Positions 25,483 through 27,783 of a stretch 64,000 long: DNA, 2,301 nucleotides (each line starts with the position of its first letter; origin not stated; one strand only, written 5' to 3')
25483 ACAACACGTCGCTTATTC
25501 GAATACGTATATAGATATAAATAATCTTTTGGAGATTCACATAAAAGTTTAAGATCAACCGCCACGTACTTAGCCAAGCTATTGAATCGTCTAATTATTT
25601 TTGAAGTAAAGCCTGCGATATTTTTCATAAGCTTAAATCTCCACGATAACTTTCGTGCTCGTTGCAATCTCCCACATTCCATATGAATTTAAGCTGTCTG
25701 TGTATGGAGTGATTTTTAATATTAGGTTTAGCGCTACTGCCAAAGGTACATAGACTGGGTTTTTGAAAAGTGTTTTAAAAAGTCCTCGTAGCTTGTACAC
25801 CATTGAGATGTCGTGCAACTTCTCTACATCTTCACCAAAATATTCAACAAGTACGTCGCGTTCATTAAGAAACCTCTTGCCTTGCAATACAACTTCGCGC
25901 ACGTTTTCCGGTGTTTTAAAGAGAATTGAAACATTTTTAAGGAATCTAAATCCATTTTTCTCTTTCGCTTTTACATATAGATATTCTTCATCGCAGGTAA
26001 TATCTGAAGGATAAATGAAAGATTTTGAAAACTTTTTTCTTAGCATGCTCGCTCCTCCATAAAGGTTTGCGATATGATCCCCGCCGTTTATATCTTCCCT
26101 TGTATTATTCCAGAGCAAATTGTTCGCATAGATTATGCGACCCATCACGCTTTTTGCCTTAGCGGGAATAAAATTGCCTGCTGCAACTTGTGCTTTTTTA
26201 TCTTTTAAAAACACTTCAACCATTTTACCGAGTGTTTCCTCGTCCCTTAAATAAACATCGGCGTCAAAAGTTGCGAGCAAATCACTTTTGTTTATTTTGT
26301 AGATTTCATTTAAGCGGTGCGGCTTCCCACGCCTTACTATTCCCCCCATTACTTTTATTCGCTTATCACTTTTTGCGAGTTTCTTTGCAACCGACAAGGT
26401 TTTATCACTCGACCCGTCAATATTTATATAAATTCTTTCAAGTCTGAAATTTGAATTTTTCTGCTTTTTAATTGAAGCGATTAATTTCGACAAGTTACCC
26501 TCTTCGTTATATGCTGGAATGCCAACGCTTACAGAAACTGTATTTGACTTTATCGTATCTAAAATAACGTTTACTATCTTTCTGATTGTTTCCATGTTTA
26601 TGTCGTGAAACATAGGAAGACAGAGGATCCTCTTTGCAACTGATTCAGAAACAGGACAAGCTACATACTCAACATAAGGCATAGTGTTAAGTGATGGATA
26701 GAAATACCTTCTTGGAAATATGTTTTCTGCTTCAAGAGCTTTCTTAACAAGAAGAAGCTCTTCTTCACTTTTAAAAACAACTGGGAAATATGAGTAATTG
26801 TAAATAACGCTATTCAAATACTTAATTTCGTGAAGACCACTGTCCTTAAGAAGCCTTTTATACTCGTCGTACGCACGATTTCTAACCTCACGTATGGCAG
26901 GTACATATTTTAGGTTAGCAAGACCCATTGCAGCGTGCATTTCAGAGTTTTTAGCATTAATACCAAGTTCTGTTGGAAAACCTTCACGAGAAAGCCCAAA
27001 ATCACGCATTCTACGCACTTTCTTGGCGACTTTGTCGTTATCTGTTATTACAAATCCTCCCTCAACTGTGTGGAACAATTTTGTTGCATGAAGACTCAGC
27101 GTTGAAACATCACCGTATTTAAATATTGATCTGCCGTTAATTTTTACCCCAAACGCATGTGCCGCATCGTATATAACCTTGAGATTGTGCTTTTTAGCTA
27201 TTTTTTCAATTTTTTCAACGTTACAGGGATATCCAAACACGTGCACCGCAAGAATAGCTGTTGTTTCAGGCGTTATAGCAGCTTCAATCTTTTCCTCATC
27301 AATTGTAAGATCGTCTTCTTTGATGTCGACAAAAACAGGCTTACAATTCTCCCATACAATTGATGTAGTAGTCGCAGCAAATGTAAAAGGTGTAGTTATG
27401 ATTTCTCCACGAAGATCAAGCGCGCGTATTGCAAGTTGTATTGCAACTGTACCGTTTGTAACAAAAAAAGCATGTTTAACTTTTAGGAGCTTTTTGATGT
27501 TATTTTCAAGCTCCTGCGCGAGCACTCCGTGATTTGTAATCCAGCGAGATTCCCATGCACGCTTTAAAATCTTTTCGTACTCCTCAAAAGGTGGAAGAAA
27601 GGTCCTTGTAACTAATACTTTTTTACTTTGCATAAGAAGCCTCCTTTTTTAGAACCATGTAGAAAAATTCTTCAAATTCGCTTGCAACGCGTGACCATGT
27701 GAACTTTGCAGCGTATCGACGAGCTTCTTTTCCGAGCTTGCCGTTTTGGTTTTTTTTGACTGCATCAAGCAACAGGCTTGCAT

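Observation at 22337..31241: Three unusual enzyme fusions in the glycan locus: kinase-fold+CE4 deacetylase, DegT aminotransferase+GT2, and Wzx-like flippase+GT4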

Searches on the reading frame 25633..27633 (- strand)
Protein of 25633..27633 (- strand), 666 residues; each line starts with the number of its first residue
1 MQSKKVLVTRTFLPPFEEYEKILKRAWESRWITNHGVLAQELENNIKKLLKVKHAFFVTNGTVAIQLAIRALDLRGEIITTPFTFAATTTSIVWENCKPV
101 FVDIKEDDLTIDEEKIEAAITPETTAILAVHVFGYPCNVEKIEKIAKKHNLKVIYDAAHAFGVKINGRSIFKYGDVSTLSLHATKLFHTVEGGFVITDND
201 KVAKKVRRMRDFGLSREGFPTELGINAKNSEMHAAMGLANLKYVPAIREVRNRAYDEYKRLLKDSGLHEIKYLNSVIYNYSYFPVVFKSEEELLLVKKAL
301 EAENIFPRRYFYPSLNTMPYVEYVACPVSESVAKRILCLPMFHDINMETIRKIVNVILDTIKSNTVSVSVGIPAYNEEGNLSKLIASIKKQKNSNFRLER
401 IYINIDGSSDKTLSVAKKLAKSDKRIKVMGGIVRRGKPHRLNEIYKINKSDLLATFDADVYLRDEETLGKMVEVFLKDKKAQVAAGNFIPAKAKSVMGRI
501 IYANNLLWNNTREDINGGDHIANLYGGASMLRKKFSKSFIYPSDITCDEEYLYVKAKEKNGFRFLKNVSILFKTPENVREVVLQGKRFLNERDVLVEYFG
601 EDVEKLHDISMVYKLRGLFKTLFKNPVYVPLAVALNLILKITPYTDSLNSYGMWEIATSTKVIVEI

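Call 4: search_protein_families(library=pfam, proteins=[window:25633-27633:-], max_evalue=0.01)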
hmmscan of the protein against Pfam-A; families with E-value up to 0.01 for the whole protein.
window:25633-27633:- (666 aa): 7 families
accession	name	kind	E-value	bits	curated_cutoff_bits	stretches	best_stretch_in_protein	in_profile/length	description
PF01041.23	DegT_DnrJ_EryC1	-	3.7e-87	293.3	19.8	1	20-357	8-359/360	DegT/DnrJ/EryC1/StrS aminotransferase family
PF00535.33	Glycos_transf_2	-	1.3e-20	74.4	23.3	1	369-536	1-164/168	Glycosyl transferase family 2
PF01212.27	Beta_elim_lyase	-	2.1e-11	44.1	27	1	40-231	35-247/288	Beta-eliminating lyase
PF00155.27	Aminotran_1_2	-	1.6e-08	34.5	19.7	1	38-309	43-332/361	Aminotransferase class I and II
PF13641.12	Glyco_tranf_2_3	-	1e-07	32.6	27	1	368-484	3-119/230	Glycosyltransferase like family 2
PF01053.26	Cys_Met_Meta_PP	-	1.1e-07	31.2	27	1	40-213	55-230/381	Cys/Met metabolism PLP-dependent enzyme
PF00266.25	Aminotran_5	-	0.00011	21.8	21.5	1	39-162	45-181/371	Aminotransferase class-V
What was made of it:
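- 25633..27633 (-): Fusion (ii), 666 aa. A DegT-type PLP sugar aminotransferase (aa 1-361, about 26551-27633) is fused to a GT2 (aa 362-666, about 25636-26550). Pfam gives 293 and 74 bits (call 4).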

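Call 6: search_protein_families(library=ncbifam, proteins=[window:25633-27633:-], max_evalue=0.1)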
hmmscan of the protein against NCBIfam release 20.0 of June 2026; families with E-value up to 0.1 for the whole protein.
window:25633-27633:- (666 aa): 49 families (the best 25 are shown)
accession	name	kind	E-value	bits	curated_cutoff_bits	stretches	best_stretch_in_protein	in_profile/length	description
TIGR04427.1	PLP_DesI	equivalog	4.4e-83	279.6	650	1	19-358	34-380/390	dTDP-4-dehydro-6-deoxyglucose aminotransferase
TIGR03588.1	PseC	equivalog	4e-53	180.7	423.5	1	23-359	17-378/380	UDP-4-amino-4,6-dideoxy-N-acetyl-beta-L-altrosamine transaminase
TIGR04181.1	NHT_00031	hypoth_equivalog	7.8e-51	173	420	1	18-340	10-357/359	LegC family aminotransferase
NF008687.0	PRK11706.1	equivalog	1.4e-50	172.2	375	1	21-361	15-374/375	dTDP-4-amino-4,6-dideoxygalactose transaminase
NF008658.2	PRK11658.1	equivalog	6e-43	146.9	631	1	23-361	20-377/379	UDP-4-amino-4-deoxy-L-arabinose aminotransferase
NF011936.0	PRK15407.1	equivalog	1e-39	136.5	423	2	30-213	59-251/440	lipopolysaccharide biosynthesis protein RfbH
TIGR02379.1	ECA_wecE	subfamily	2e-38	132.2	434.85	1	20-361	14-375/376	dTDP-4-amino-4,6-dideoxy-D-glucose transaminase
TIGR03937.1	PgaC_IcaA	equivalog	1.9e-15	56.8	422.3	1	362-500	41-175/407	poly-beta-1,6-N-acetyl-D-glucosamine synthase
TIGR01977.1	am_tr_V_EF2568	hypoth_equivalog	6.7e-09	35.2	377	1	35-165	42-183/376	cysteine desulfurase family protein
NF047683.1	TeichurnBiosyTuaG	equivalog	1e-07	31.8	400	1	365-487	5-123/252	teichuronic acid biosynthesis protein TuaG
NF010496.0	PRK13915.1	equivalog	1.3e-07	31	262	1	361-485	27-152/307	glucosyl-3-phosphoglycerate synthase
NF047588.1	GlcsyltransPgfSStrep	equivalog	1e-06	28.2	500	1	368-437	3-73/308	glycosyltransferase PgfS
NF000586.1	PRK00011.1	subfamily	1e-06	27.8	335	1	96-208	128-242/404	serine hydroxymethyltransferase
TIGR04283.1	glyco_like_mftF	equivalog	1.7e-06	27.8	182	1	368-519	1-138/221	TIGR04283 family arsenosugar biosynthesis glycosyltransferase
NF004621.0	PRK05957.1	equivalog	2.4e-06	26.6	498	1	39-160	75-203/389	pyridoxal phosphate-dependent aminotransferase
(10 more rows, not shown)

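Call 12: find_homologous_proteins(query=window:25633-27633:-)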
Query window:25633-27633:- (666 aa): 7820 proteins with E <= 0.001 among 8000 candidates; the best 120 are listed.
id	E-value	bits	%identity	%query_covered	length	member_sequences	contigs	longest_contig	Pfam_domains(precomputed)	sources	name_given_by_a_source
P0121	0.0e+0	1484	100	100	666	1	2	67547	PF13641.13,PF00155.28,PF01212.28,PF01053.27,PF00535.33,PF01041.24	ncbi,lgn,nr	ncbi:MAG TPA: aminotransferase class I/II-fold pyridoxal phosphate-dependent enzyme [Patescibacteria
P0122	1.2e-271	921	61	99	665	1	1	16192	PF13641.13,PF00155.28,PF01212.28,PF01053.27,PF00535.33,PF01041.24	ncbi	-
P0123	7.0e-265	899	59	100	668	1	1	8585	PF13641.13,PF00155.28,PF00266.26,PF01212.28,PF00535.33,PF01041.24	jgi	jgi:dTDP-4-amino-4,6-dideoxygalactose transaminase/glycosyltransferase involved in cell wall biosynt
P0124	6.5e-264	896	58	100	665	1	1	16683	PF00155.28,PF01212.28,PF01053.27,PF00535.33,PF01041.24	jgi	jgi:dTDP-4-amino-4,6-dideoxygalactose transaminase/glycosyltransferase involved in cell wall biosynt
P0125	3.7e-263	893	58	100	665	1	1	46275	PF13641.13,PF00155.28,PF01212.28,PF00535.33,PF01041.24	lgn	-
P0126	1.2e-261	888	58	100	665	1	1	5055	PF13641.13,PF00155.28,PF00266.26,PF01212.28,PF01053.27,PF00535.33,PF01041.24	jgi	jgi:dTDP-4-amino-4,6-dideoxygalactose transaminase/glycosyltransferase involved in cell wall biosynt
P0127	3.4e-261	887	59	99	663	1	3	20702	PF13641.13,PF00155.28,PF00266.26,PF01212.28,PF01053.27,PF00535.33,PF01041.24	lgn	-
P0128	1.5e-259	881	57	99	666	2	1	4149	PF13641.13,PF00155.28,PF00266.26,PF01212.28,PF00535.33,PF01041.24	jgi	jgi:dTDP-4-amino-4,6-dideoxygalactose transaminase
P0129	1.0e-253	862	57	100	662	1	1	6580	PF13641.13,PF00155.28,PF00266.26,PF01212.28,PF00535.33,PF01041.24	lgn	-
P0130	1.2e-253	862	57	99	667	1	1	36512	PF10111.15,PF13506.14,PF13641.13,PF01212.28,PF00535.33,PF01041.24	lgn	-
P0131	2.9e-252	857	56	99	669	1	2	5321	PF13641.13,PF00155.28,PF01212.28,PF00535.33,PF01041.24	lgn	-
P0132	2.1e-249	848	55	99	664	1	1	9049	PF13641.13,PF01212.28,PF00535.33,PF01041.24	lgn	-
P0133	1.3e-246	839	55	99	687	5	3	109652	PF13641.13,PF00155.28,PF01212.28,PF00535.33,PF01041.24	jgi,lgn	-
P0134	3.6e-246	837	56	100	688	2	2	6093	PF13641.13,PF01212.28,PF00535.33,PF01041.24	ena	-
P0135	3.0e-241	821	55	99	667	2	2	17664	PF13641.13,PF01212.28,PF00535.33,PF01041.24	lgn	-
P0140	8.4e-232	790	53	99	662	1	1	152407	PF13641.13,PF00155.28,PF01212.28,PF01053.27,PF00535.33,PF01041.24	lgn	-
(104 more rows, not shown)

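Call 40: search_solved_structures(query=window:25633-27633:-, max_evalue=0.001, show_alignments=1)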
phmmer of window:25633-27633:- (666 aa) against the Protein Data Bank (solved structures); distinct sequences matched with E-value up to 0.001: 62 (the best 60 are shown).
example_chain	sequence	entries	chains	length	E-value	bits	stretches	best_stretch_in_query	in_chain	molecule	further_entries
2po3_A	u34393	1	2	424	4.3e-60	207.6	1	19-357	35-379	4-dehydrase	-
7b0d_A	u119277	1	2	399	6.1e-46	160.8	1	13-359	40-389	Glutamine--scyllo-inositol transaminase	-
7b0m_AAA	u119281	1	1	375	6.1e-42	147.6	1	19-326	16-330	Sugar aminotransferase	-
3bn1_A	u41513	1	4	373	2.8e-38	135.5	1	25-322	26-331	Perosamine synthetase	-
3dr7_A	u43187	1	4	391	3.3e-38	135.3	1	25-322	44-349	Putative perosamine synthetase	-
3dr4_A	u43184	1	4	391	2.2e-37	132.5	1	25-322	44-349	Putative perosamine synthetase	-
2fn6_A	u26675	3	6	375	1.6e-34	123.1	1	36-363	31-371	AMINOTRANSFERASE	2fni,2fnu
8e75_A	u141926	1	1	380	5.5e-34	121.3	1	39-355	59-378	DegT/DnrJ/EryC1/StrS aminotransferase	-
8e77_A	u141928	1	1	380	5.5e-34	121.3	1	39-355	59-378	DegT/DnrJ/EryC1/StrS aminotransferase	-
3ju7_A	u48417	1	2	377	5.9e-34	121.2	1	11-355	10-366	Putative PLP-dependent aminotransferase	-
5u1z_A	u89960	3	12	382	1.2e-33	120.2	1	23-357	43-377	Putative aminotransferase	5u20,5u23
3frk_A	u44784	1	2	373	2.2e-33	119.3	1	11-356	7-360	QdtB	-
5u21_A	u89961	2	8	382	2.8e-33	119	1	23-357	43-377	Putative aminotransferase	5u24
3nyu_A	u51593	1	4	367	8.6e-33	117.4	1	39-353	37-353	Aminotransferase WbpE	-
1mdo_A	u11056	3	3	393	8.9e-33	117.3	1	22-235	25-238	ArnB aminotransferase | UDP-4-amino-4-deoxy-L-arabinose--oxoglutarate aminotransferase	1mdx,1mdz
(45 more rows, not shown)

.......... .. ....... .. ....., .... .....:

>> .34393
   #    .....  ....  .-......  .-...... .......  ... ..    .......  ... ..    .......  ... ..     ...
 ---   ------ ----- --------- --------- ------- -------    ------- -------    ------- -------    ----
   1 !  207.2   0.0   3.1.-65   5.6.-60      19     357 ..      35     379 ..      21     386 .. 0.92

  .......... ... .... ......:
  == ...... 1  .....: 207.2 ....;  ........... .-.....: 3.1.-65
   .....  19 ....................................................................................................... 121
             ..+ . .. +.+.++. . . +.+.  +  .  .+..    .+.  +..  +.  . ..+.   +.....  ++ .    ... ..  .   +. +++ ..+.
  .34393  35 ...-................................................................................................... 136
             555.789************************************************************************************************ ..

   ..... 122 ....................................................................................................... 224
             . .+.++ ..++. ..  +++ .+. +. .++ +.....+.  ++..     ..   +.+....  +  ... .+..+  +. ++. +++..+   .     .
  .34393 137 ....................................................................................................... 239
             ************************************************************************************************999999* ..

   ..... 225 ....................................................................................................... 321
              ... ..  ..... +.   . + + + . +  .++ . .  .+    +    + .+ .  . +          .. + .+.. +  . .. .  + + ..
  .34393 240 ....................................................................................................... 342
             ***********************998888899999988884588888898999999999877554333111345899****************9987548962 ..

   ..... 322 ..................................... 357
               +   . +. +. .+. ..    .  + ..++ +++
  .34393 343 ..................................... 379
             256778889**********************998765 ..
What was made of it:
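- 25633..27633 (-): The closest solved structure is DesI 2po3, E 4e-60, with 'SLHATK' aligned to DesI 'SFHATK' (call 40).
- Closest known: DesI. Same: The PLP lysine is aligned (calls 6, 40).
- DesI is the closest solved and NCBIfam relative (calls 6, 40).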

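Call 62: find_encoding_contigs(protein=P0140, flank=10000, max_places=1)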
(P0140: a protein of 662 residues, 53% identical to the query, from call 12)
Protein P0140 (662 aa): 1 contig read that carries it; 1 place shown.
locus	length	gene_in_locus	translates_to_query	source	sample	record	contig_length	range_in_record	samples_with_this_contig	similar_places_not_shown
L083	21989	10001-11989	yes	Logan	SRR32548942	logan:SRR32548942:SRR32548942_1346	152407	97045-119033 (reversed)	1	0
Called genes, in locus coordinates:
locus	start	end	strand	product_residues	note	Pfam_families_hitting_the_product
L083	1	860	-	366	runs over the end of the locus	PF03033:Glyco_transf_28, PF13579:Glyco_trans_4_4 (weak), PF04101:Glyco_tran_28_C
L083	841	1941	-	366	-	PF01098:FTSW_RODA_SPOVE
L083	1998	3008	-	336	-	PF00953:Glycos_transf_4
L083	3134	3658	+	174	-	-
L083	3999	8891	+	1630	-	PF00535:Glycos_transf_2, PF13641:Glyco_tranf_2_3, PF13641:Glyco_tranf_2_3, PF13632:Glyco_trans_2_3, PF13439:Glyco_transf_4, PF00534:Glycos_transf_1, PF20706:GT4-conflict, PF13692:Glyco_trans_1_4, +3 more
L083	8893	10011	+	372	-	PF13439:Glyco_transf_4, PF20706:GT4-conflict, PF00534:Glycos_transf_1, PF13692:Glyco_trans_1_4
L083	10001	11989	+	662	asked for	PF01041:DegT_DnrJ_EryC1, PF00155:Aminotran_1_2, PF01053:Cys_Met_Meta_PP (weak), PF01212:Beta_elim_lyase, PF00535:Glycos_transf_2, PF13641:Glyco_tranf_2_3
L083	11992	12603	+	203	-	PF04229:GrpB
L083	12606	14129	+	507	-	-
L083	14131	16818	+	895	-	PF13231:PMT_2 (weak), PF00150:Cellulase, PF26410:GH5_mannosidase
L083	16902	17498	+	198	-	-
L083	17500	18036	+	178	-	PF04203:Sortase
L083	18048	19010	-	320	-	-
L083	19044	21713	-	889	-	PF13231:PMT_2, PF00150:Cellulase, PF26410:GH5_mannosidase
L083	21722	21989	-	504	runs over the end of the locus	-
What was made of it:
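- A 1630-aa GT2a-GT2b-MOP-GT4 protein occurs in L083 (call 62).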

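Call 63: find_encoding_contigs(protein=P0133, flank=10000, max_places=1)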
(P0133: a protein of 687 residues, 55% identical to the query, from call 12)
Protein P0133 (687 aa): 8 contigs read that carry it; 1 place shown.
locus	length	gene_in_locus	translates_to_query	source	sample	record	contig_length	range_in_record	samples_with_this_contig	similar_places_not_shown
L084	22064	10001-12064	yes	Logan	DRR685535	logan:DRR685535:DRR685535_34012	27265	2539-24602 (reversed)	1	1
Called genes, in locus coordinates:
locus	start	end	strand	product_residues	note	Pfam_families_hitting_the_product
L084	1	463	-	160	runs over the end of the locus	-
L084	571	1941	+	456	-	PF08245:Mur_ligase_M (weak), PF02875:Mur_ligase_C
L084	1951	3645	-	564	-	PF02683:DsbD_TM, PF13386:DsbD_2 (weak), PF00578:AhpC-TSA, PF08534:Redoxin, PF13905:Thioredoxin_8, PF17991:Thioredoxin_10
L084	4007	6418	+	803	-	PF00535:Glycos_transf_2, PF10111:Glyco_tranf_2_2 (weak), PF13506:Glyco_transf_21 (weak), PF13641:Glyco_tranf_2_3, PF00535:Glycos_transf_2, PF13641:Glyco_tranf_2_3, PF13632:Glyco_trans_2_3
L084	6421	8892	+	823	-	PF13440:Polysacc_synt_3 (weak), PF13439:Glyco_transf_4, PF13579:Glyco_trans_4_4 (weak), PF20706:GT4-conflict, PF00534:Glycos_transf_1, PF13692:Glyco_trans_1_4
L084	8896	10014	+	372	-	PF13439:Glyco_transf_4, PF20706:GT4-conflict, PF00534:Glycos_transf_1, PF13692:Glyco_trans_1_4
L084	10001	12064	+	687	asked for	PF00155:Aminotran_1_2 (weak), PF01041:DegT_DnrJ_EryC1, PF01212:Beta_elim_lyase, PF00535:Glycos_transf_2, PF13641:Glyco_tranf_2_3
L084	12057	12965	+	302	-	PF00535:Glycos_transf_2, PF13641:Glyco_tranf_2_3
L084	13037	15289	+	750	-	PF01636:APH, PF01522:Polysacc_deac_1, PF04229:GrpB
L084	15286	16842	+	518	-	-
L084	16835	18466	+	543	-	-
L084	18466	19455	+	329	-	-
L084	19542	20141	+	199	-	-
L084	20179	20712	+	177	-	PF04203:Sortase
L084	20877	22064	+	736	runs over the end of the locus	PF00535:Glycos_transf_2, PF10111:Glyco_tranf_2_2 (faint), PF13506:Glyco_transf_21 (faint), PF13641:Glyco_tranf_2_3 (weak), PF00535:Glycos_transf_2, PF13641:Glyco_tranf_2_3, PF13632:Glyco_trans_2_3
